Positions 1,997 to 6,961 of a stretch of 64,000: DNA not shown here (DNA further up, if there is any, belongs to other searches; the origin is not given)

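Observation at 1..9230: Strongly AT-rich ~9-kb island embedded in a high-G+C chromosome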

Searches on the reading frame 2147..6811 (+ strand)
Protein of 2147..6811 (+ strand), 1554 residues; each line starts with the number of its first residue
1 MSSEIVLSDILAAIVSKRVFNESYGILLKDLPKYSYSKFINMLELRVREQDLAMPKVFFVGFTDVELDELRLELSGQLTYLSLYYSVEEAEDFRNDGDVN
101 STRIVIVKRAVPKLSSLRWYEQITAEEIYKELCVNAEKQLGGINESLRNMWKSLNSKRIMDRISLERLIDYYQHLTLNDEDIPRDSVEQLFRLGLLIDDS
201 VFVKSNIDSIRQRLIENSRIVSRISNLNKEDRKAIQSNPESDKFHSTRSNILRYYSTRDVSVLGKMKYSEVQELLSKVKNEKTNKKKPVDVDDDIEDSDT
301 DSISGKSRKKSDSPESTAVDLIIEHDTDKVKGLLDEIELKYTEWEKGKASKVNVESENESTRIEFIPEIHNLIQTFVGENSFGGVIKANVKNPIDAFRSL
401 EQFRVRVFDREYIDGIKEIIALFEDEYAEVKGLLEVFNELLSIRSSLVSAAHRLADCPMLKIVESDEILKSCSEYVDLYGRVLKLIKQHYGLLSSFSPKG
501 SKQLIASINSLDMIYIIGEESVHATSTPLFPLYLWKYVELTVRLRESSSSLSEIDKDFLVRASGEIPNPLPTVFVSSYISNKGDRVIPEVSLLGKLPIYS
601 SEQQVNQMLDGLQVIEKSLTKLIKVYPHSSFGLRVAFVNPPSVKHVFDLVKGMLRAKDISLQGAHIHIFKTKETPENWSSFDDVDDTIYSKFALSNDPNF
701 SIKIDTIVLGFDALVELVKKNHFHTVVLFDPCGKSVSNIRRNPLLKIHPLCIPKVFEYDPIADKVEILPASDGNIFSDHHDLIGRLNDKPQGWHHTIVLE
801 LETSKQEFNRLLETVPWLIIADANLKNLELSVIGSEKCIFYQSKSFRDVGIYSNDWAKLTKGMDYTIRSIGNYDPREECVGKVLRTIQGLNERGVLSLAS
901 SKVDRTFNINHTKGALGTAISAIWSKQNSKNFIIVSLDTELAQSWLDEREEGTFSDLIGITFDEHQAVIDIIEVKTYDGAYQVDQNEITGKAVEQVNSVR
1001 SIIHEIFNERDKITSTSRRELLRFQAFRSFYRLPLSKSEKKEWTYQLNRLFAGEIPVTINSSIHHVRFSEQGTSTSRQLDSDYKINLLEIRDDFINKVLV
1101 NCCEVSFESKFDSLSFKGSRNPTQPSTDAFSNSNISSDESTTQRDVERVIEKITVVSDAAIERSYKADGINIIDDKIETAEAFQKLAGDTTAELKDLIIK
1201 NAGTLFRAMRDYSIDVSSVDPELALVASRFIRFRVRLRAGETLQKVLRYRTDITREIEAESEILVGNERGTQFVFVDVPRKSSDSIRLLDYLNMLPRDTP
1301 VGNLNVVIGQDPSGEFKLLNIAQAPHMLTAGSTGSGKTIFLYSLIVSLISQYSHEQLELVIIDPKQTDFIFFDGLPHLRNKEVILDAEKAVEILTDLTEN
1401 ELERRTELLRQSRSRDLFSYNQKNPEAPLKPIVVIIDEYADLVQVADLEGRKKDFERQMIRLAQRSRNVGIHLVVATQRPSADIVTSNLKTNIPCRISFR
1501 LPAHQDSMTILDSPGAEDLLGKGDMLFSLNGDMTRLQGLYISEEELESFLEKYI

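Call 5: search_protein_families(library=pfam, proteins=[window:2147-6811:+], max_evalue=0.01)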
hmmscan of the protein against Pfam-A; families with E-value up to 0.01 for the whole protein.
window:2147-6811:+ (1554 aa): 3 families
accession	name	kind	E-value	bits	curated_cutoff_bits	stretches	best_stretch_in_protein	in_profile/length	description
PF01580.24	FtsK_SpoIIIE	-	1.6e-37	129.5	24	1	1288-1481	2-220/221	FtsK/SpoIIIE family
PF04665.18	Pox_A32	-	1.1e-05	25.5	22.8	1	1326-1382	15-71/242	Poxvirus A32 protein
PF01935.23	DUF87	-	0.0089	16.6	23.2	1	1325-1399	24-69/220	Helicase HerA, central domain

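Call 6: search_protein_families(library=padloc, proteins=[window:2147-6811:+], max_evalue=0.01)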
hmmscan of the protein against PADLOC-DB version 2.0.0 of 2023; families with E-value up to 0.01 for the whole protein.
window:2147-6811:+ (1554 aa): 7 families
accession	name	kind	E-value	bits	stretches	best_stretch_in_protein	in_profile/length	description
PDLC02804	SspH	-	1.6e-70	236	1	1198-1550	1208-1558/1561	SspH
PDLC02806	SspH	-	4.5e-53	178.2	1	1274-1548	1476-1760/1766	SspH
PDLC04140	mad8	-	4.3e-24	83.6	1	1304-1531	2-290/314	mads_8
PDLC01055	HerA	-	2.7e-09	34.4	2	1301-1363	134-194/532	Type III coevolved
PDLC04100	HerA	-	0.00033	17.5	1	1456-1511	465-518/580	-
PDLC02185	HerA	-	0.0007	16.4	0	1459-1510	474-523/585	-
PDLC04106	HerA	-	0.0089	12.6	0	1431-1482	511-564/667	-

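Call 13: find_encoding_contigs(protein=window:2147-6811:+, flank=10000, max_places=10)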
Protein window:2147-6811:+ (1554 aa): no gene with exactly this product is on record in the collection.

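Call 14: find_homologous_proteins(query=window:2147-6811:+)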
Query window:2147-6811:+ (1554 aa): 42 proteins with E <= 0.001 among 8000 candidates.
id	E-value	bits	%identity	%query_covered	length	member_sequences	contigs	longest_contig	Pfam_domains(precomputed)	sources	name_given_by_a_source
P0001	0.0e+0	3434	100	100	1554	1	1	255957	PF04665.19,PF01580.25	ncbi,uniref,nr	ncbi:FtsK/SpoIIIE domain-containing protein [Paenibacillus flagellatus]|uniref:FtsK domain-containin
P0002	0.0e+0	3201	93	100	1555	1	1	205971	PF04665.19,PF01580.25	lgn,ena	-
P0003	0.0e+0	3136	91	100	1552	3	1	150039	PF01580.25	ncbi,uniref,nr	ncbi:FtsK/SpoIIIE domain-containing protein [Paenibacillus doosanensis]|uniref:FtsK/SpoIIIE domain-c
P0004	0.0e+0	3124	90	100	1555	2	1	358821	PF04665.19,PF01580.25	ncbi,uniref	ncbi:hypothetical protein J2T17_002149 [Paenibacillus mucilaginosus]|uniref:FtsK/SpoIIIE domain-cont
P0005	0.0e+0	2834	82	100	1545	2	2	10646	PF01580.25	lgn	-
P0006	0.0e+0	2748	89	90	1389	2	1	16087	PF04665.19,PF01580.25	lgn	-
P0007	0.0e+0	2619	75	100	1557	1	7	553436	PF01580.25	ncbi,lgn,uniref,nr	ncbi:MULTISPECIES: FtsK/SpoIIIE domain-containing protein [Brevibacillus]|uniref:FtsK/SpoIIIE domain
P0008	0.0e+0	2455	70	100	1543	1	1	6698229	PF01580.25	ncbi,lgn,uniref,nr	ncbi:FtsK/SpoIIIE domain-containing protein [Paenibacillus sp. G2S3]|uniref:FtsK/SpoIIIE domain-cont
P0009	0.0e+0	2418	70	100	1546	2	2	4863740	PF01580.25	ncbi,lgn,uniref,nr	ncbi:hypothetical protein GW626_01490 [Peribacillus muralis]|uniref:FtsK/SpoIIIE domain-containing p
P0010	0.0e+0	2338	67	100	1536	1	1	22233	PF01580.25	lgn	-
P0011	0.0e+0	1696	52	100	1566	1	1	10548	PF01580.25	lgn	-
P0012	0.0e+0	1458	45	100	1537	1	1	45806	PF01580.25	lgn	-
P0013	6.3e-288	977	36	99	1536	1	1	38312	PF01580.25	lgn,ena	-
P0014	2.6e-272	925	35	99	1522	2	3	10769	PF01580.25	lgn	-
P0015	1.1e-263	896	34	99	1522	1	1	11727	PF01580.25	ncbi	-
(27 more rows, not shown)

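Call 15: find_encoding_contigs(protein=P0001, flank=10000, max_places=3)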
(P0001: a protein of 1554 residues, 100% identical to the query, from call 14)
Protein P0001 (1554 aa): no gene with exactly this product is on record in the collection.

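Call 16: find_encoding_contigs(protein=P0004, flank=10000, max_places=3)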
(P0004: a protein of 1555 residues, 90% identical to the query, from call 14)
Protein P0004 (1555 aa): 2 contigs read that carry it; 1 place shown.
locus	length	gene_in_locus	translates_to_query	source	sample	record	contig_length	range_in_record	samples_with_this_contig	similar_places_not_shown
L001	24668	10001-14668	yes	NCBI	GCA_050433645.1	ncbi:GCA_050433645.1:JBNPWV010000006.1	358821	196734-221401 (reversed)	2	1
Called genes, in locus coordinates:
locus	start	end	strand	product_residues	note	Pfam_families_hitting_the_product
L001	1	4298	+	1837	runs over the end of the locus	PF00270:DEAD, PF27116:YjiV_N, PF00271:Helicase_C (weak), PF09369:MZB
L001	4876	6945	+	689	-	PF14236:DruA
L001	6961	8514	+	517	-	-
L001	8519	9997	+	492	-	-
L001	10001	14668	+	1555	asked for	PF01580:FtsK_SpoIIIE, PF04665:Pox_A32 (faint)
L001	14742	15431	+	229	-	PF17746:SfsA_N, PF03749:SfsA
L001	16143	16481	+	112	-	PF01909:NTP_transf_2, PF18765:Polbeta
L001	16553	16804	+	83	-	-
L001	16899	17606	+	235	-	-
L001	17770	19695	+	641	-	PF08378:NERD, PF00580:UvrD-helicase (faint), PF13245:AAA_19, PF13361:UvrD_C, PF13538:UvrD_C_2 (faint)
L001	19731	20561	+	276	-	-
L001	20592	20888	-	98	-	-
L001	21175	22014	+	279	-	PF10613:Lig_chan-Glu_bd (faint), PF00497:SBP_bac_3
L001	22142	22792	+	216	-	PF00528:BPD_transp_1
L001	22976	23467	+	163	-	PF03682:UPF0158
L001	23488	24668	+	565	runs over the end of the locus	-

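Call 17: find_encoding_contigs(protein=P0003, flank=10000, max_places=3)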
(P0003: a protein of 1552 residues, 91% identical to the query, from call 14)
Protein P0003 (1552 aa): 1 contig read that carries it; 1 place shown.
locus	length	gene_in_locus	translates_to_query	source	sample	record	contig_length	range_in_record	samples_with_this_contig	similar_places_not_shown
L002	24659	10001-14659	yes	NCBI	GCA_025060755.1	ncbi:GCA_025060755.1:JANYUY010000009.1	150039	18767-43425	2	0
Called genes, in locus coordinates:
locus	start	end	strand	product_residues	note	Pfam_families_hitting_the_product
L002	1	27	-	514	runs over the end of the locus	PF07833:Cu_amine_oxidN1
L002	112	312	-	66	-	-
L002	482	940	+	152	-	PF12844:HTH_19 (weak), PF13560:HTH_31 (weak), PF01381:HTH_3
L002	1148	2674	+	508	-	PF00561:Abhydrolase_1, PF12146:Hydrolase_4, PF12697:Abhydrolase_6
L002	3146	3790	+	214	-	-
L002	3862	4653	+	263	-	-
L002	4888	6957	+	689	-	PF14236:DruA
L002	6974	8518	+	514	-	-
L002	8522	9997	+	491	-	-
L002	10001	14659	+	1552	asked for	PF01580:FtsK_SpoIIIE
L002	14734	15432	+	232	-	PF17746:SfsA_N, PF03749:SfsA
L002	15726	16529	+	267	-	PF01656:CbiA, PF07015:VirC1 (faint), PF09140:MipZ (faint), PF10609:ParA, PF13614:AAA_31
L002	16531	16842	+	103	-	-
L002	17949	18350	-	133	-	-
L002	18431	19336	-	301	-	PF05569:Peptidase_M56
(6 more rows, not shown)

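Call 20: find_encoding_contigs(protein=P0007, flank=10000, max_places=2)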
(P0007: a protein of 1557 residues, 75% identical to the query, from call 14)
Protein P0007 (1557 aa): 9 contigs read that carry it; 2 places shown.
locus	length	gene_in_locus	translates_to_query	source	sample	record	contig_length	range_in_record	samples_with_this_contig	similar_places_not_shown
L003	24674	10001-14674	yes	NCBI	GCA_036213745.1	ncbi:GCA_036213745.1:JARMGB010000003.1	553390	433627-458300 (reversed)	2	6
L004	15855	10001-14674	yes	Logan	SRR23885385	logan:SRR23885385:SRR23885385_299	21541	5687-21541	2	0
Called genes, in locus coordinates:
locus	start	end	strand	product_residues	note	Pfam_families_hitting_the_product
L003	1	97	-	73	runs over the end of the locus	-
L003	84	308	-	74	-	-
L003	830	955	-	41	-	PF07275:ArdA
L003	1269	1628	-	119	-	PF13560:HTH_31, PF01381:HTH_3, PF13443:HTH_26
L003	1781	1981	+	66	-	-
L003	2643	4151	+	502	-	PF12796:Ank_2, PF00023:Ank, PF12796:Ank_2, PF13637:Ank_4, PF00023:Ank, PF13637:Ank_4, PF12796:Ank_2, PF12796:Ank_2, +5 more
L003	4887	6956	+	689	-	PF14236:DruA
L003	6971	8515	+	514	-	-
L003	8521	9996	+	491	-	-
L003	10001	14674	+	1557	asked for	PF01580:FtsK_SpoIIIE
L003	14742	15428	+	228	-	PF17746:SfsA_N, PF03749:SfsA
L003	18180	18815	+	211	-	-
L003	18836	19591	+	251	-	-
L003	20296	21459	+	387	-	PF04471:Mrr_cat, PF22722:NA-iREase1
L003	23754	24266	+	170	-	-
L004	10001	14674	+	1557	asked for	PF01580:FtsK_SpoIIIE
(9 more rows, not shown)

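Call 21: find_encoding_contigs(protein=P0008, flank=10000, max_places=2)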
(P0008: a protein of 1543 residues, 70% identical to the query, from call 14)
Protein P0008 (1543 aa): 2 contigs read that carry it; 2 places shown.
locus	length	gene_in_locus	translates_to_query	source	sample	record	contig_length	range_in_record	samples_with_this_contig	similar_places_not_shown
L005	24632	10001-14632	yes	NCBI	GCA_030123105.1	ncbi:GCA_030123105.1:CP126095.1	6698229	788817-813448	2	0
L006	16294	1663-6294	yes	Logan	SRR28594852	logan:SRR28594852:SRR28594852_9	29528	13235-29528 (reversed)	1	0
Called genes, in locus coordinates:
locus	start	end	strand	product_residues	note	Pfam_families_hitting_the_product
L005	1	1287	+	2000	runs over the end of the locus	PF16151:DUF4859 (faint), PF13285:DUF4073 (faint), PF18316:S-l_SbsC_C (weak), PF00395:SLH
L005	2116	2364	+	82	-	PF08463:EcoEI_R_C (weak)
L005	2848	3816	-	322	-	-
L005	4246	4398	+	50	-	-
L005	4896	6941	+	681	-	PF14236:DruA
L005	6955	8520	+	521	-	-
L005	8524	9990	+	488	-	-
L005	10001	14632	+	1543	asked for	PF01580:FtsK_SpoIIIE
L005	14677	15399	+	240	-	PF17746:SfsA_N, PF03749:SfsA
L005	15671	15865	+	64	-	-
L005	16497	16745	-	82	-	-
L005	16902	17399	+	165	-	-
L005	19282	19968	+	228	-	PF08378:NERD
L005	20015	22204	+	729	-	PF07728:AAA_5 (weak)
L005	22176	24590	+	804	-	PF09823:DUF2357, PF04411:PDDEXK_7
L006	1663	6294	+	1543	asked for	PF01580:FtsK_SpoIIIE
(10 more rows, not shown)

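Call 22: find_encoding_contigs(protein=P0013, flank=10000, max_places=2)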
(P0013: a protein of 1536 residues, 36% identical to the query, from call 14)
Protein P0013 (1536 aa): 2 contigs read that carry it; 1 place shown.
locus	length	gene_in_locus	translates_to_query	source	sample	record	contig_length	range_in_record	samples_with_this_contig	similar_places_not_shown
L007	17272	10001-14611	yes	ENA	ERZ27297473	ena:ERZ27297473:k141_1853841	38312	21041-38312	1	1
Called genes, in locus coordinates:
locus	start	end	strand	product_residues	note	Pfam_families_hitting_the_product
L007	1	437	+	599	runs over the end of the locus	PF00501:AMP-binding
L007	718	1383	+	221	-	PF22624:AASDHPPT_N, PF01648:ACPS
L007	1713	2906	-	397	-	PF00872:Transposase_mut, PF10551:MULE (weak)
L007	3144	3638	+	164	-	PF00665:rve, PF13683:rve_3, PF13333:rve_2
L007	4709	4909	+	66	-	PF13443:HTH_26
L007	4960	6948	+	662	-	PF14236:DruA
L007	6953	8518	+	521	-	PF20720:nSTAND3 (weak)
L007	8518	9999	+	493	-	-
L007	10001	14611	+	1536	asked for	PF01580:FtsK_SpoIIIE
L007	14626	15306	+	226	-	PF17746:SfsA_N, PF03749:SfsA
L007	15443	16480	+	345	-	-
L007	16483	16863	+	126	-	PF24585:YunG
